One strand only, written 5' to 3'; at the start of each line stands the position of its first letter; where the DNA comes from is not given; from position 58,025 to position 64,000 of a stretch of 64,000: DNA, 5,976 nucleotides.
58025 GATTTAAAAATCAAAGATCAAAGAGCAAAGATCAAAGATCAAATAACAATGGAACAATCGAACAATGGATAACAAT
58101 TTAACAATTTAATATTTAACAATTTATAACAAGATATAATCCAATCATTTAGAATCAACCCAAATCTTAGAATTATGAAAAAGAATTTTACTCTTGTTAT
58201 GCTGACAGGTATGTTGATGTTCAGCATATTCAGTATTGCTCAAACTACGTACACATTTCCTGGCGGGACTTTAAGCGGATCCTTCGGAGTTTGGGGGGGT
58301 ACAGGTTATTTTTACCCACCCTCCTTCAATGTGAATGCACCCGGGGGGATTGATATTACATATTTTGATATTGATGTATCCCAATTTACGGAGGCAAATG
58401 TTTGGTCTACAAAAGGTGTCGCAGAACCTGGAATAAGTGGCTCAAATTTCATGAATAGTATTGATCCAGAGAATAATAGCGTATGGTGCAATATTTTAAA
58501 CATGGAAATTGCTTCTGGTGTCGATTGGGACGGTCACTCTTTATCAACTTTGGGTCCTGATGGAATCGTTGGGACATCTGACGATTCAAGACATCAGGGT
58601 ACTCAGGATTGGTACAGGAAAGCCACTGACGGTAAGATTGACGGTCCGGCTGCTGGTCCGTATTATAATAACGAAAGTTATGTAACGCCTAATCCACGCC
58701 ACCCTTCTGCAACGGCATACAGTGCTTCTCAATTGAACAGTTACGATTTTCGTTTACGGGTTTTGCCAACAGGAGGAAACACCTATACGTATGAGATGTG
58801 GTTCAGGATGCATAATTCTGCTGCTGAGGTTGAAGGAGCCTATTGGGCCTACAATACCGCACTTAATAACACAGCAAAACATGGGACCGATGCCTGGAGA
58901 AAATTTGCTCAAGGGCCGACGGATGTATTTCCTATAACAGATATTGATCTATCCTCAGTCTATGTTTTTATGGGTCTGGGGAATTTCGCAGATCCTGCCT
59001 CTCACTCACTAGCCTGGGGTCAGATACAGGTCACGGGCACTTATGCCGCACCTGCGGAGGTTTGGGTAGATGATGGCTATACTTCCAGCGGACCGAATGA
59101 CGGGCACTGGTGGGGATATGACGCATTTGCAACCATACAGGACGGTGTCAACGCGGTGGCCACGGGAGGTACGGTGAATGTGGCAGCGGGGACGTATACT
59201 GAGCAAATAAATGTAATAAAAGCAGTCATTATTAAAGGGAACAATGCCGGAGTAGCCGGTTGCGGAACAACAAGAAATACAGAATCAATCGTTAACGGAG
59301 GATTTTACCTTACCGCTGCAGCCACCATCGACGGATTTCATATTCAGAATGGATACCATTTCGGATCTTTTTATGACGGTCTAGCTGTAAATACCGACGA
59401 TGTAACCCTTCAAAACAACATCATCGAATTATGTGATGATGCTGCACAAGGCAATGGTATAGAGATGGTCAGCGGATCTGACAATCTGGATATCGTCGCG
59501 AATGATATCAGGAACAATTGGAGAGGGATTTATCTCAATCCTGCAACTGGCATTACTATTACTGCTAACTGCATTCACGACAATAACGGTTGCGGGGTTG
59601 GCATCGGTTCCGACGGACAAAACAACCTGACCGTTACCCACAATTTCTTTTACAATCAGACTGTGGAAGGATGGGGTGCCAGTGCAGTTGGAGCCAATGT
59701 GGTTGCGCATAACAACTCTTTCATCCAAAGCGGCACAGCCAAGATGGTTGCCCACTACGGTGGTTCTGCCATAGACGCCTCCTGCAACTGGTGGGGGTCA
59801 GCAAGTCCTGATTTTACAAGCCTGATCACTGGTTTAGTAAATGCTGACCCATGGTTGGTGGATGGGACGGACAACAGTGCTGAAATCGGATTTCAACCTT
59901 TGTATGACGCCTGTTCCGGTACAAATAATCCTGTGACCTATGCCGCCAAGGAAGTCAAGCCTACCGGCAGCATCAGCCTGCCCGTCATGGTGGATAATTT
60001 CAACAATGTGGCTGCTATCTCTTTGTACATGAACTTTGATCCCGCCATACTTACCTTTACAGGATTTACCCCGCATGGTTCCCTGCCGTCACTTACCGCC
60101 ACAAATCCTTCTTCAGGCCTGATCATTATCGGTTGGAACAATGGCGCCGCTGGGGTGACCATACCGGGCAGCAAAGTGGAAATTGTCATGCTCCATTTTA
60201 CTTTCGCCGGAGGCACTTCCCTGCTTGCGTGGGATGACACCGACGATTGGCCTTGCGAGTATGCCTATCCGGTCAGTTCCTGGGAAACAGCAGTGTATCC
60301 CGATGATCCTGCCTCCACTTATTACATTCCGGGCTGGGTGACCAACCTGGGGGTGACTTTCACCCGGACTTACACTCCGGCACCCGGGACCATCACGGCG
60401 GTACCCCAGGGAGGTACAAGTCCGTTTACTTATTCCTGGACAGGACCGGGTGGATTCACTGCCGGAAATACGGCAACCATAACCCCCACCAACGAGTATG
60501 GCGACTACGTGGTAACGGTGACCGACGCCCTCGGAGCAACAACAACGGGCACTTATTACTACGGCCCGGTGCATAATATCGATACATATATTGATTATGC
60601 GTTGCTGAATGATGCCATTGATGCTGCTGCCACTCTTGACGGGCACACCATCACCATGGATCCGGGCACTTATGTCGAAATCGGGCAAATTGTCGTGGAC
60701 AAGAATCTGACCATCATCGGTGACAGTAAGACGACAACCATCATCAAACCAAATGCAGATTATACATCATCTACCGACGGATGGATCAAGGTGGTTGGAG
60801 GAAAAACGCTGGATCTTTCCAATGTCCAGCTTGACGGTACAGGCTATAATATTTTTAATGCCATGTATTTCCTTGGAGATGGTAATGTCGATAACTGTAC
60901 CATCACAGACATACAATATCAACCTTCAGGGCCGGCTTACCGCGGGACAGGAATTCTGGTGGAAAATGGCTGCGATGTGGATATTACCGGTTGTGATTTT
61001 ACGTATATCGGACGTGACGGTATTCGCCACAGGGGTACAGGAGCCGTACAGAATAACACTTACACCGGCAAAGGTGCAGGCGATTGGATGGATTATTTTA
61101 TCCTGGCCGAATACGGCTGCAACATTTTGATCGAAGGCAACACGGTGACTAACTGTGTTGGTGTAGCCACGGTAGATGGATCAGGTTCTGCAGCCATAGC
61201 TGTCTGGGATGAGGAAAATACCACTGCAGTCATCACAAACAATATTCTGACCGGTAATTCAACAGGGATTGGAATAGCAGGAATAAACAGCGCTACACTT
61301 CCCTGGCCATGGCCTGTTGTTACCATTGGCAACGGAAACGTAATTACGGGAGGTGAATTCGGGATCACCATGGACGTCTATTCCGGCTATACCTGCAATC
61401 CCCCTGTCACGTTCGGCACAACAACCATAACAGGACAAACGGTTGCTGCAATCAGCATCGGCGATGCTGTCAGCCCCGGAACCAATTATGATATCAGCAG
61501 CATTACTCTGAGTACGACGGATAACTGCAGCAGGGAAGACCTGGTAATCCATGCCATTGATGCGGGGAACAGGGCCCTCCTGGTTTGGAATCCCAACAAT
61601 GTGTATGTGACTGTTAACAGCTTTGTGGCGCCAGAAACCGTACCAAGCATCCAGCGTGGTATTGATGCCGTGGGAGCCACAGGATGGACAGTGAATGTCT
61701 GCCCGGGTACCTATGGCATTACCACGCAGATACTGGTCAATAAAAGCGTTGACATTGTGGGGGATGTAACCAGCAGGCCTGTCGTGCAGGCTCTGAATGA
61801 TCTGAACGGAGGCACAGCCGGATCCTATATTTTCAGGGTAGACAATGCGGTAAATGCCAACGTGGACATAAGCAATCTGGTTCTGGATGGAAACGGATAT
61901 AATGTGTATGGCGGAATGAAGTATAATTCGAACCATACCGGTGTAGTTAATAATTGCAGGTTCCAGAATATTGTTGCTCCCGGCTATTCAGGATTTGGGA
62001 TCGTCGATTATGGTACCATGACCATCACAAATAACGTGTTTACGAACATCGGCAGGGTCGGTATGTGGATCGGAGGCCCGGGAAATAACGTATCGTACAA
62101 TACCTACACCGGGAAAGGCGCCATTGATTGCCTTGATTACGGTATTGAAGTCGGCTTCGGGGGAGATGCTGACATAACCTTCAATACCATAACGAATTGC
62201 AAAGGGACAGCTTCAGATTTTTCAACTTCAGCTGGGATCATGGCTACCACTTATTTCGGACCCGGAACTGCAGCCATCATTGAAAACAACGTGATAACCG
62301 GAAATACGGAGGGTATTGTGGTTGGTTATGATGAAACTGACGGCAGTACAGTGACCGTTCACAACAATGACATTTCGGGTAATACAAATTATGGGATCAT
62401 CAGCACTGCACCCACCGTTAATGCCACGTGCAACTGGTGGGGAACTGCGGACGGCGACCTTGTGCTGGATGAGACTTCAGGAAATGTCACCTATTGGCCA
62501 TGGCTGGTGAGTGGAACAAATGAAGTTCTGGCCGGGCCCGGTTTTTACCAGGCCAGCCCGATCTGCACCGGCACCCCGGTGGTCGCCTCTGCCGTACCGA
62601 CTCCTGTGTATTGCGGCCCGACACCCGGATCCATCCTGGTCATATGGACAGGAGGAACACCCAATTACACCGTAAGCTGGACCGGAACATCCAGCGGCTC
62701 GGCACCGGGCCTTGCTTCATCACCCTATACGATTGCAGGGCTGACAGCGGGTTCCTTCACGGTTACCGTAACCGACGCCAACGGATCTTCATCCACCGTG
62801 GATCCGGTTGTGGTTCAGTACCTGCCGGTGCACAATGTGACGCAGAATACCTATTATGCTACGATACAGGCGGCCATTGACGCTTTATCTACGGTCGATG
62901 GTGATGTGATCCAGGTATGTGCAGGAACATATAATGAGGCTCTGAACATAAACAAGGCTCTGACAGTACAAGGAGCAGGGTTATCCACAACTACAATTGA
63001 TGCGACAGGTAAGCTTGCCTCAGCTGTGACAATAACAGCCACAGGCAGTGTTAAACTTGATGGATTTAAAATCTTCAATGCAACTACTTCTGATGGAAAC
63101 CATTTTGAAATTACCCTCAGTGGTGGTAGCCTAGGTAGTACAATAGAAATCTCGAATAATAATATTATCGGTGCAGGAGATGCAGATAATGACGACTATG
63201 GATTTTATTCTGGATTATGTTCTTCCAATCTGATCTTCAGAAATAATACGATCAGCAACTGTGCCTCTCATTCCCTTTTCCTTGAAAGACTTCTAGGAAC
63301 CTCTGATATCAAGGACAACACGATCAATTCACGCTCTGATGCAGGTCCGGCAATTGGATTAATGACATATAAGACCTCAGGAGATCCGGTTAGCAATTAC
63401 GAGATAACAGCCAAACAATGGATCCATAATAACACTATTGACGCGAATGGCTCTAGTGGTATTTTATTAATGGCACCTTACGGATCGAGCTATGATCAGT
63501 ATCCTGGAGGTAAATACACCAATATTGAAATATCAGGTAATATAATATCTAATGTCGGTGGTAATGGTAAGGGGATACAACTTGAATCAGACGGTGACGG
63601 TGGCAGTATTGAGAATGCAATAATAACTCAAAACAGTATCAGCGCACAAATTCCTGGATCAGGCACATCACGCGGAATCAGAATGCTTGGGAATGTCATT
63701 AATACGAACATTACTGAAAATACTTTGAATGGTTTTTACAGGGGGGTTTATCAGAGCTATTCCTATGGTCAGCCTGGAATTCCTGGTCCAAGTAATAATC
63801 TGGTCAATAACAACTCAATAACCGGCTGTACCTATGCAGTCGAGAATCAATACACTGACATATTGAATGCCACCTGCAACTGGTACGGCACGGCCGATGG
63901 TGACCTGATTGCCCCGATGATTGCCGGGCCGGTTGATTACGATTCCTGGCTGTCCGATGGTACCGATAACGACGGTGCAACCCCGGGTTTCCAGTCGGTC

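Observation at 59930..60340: Cohesin-like module embedded in the giant beta-helix protein, 7.5 kb from the dockerin gene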

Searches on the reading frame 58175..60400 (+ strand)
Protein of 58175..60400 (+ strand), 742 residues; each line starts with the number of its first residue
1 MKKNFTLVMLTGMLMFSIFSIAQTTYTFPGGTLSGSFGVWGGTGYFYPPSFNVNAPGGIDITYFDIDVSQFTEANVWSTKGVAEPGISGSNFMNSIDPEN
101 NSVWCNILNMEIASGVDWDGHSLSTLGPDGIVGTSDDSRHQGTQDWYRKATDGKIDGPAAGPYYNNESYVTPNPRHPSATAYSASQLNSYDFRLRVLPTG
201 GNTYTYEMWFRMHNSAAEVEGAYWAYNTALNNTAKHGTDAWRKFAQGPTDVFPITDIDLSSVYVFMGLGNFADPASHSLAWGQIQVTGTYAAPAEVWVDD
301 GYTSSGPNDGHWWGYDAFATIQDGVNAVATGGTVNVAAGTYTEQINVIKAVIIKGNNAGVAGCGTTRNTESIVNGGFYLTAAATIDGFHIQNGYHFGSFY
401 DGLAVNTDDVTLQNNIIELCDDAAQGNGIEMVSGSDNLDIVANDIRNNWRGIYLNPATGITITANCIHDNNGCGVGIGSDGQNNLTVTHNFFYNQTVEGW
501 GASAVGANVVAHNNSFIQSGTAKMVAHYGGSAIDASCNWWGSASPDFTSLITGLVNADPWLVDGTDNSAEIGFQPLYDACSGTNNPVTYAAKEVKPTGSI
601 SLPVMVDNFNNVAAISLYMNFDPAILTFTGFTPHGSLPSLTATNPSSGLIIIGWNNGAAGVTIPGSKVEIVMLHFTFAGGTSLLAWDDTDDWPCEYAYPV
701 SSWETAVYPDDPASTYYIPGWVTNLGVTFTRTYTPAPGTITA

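Call 40: find_related_loci(query=window:58175-60400:+, collection=genome_contigs, flank=10000)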
Query window:58175-60400:+ (742 aa) in genome_contigs; peptide patterns used: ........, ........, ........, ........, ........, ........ (x = any residue, [..] = any of these).
29 stretches matched a pattern; 1 encode a relative of the query (tblastn E <= 1e-3); 1 distinct loci.
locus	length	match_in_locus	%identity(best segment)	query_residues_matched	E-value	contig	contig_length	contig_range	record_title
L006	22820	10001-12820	70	22-596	5e-147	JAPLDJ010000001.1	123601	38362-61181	MAG: Bacteroidetes bacterium isolate LacPavin_0920_WC70_MAG_47_14 LacPavin_0920_WC70_scaffold_19273, whole genome shotgu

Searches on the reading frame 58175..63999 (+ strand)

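Call 5: search_protein_families(library=pfam, proteins=[window:58175-63999:+], max_evalue=1)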
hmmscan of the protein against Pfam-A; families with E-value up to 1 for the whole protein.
window:58175-63999:+ (1941 aa): 5 families
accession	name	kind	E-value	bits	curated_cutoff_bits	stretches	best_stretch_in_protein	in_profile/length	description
PF13229.12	Beta_helix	-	1.4e-35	122.7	25.9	6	1254-1412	10-147/158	Right handed beta helix region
PF05048.19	NosD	-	4.6e-19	69.1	23.6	5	343-495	24-173/212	Periplasmic copper-binding protein (NosD)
PF12708.12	Pect-lyase_RHGA_epim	-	9.9e-08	32.5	27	3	1159-1328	21-194/213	Rhamnogalacturonase A/epimerase, pectate lyase-like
PF13573.12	SprB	-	0.0084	16.2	28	2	738-759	15-36/37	SprB repeat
PF06832.18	BiPBP_C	-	0.21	11.9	26.8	0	760-791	53-87/90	Penicillin-Binding Protein C-terminus Family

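Call 13: search_protein_families(library=ncbifam, proteins=[window:58175-63999:+], max_evalue=1)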
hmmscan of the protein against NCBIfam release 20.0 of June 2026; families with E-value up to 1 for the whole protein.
window:58175-63999:+ (1941 aa): 2 families
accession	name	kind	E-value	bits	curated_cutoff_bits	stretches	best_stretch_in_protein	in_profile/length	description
TIGR04247.1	NosD_copper_fam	subfamily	7.1e-12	44.6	300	4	1564-1641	1-72/377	nitrous oxide reductase family maturation protein NosD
TIGR03804.1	para_beta_helix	repeat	0.0018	17.9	19.45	1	428-471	1-43/44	parallel beta-helix repeat protein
